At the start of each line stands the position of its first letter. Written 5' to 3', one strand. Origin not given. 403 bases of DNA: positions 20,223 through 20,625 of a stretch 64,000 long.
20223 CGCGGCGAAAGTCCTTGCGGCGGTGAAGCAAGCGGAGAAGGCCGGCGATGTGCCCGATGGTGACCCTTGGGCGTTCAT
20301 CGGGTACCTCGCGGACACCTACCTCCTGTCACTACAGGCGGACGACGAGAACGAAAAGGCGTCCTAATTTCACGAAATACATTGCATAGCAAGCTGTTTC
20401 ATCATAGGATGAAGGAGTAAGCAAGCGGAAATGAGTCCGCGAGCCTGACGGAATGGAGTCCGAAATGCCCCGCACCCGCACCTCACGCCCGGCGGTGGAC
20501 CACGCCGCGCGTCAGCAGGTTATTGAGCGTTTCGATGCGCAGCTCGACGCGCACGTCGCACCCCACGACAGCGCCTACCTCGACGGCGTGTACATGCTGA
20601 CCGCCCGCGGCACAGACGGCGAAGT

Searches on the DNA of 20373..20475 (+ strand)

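Call 19: search_dna_similar(query=window:20373-20475:+, collection=phages, mode=distant, max_rows=30, max_evalue=0.01)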
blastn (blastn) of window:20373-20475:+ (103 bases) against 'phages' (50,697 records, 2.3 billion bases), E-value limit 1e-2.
Records with a match: 11; places in all: 21; records where one place covers at least 80% of the query: 11.
Best place of each record, by identity: 60-80% 11.
By first word of the organism name: Mycobacterium 11.
By host as written in the record: Mycobacterium smegmatis mc2 155 5; Mycobacterium smegmatis mc#155 3; - 2; Mycolicibacterium smegmatis 1.
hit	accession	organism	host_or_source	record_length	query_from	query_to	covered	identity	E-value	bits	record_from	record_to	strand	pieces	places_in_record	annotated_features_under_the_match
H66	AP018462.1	Mycobacterium phage D12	-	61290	1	98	95%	78.4%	2e-10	71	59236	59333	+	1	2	hypothetical protein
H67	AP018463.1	Mycobacterium phage PR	-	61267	1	98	95%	78.4%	2e-10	71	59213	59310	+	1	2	hypothetical protein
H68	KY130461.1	Mycobacterium phage Taptic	Mycobacterium smegmatis mc2 155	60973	1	98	95%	78.4%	2e-10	71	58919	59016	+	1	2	hypothetical protein (x2)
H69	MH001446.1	Mycobacterium phage Megabear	Mycobacterium smegmatis mc2 155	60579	1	98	95%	78.4%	2e-10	71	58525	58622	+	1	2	86: hypothetical protein | 87: hypothetical protein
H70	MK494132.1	Mycobacterium phage Cepens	Mycobacterium smegmatis mc#155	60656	1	98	95%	78.4%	2e-10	71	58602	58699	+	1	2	88: hypothetical protein | 89: hypothetical protein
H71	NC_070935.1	Mycobacterium phage Taptic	Mycobacterium smegmatis mc2 155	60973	1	98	95%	78.4%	2e-10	71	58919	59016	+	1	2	hypothetical protein (x2)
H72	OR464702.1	Mycobacterium phage harman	Mycolicibacterium smegmatis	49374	1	98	95%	78.4%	2e-10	71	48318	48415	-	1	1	C2H2-type domain-containing protein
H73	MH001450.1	Mycobacterium phage Jeon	Mycobacterium smegmatis mc2 155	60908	1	98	95%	77.2%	2e-9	67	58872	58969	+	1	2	83: hypothetical protein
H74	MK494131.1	Mycobacterium phage GodPhather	Mycobacterium smegmatis mc#155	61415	1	98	95%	77.2%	2e-9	67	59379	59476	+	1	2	88: hypothetical protein | 89: hypothetical protein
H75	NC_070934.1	Mycobacterium phage Jeon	Mycobacterium smegmatis mc2 155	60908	1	98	95%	77.2%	2e-9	67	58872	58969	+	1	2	83: hypothetical protein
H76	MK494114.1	Mycobacterium phage Argie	Mycobacterium smegmatis mc#155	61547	10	98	86%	79.6%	6e-10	68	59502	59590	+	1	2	89: hypothetical protein | 90: hypothetical protein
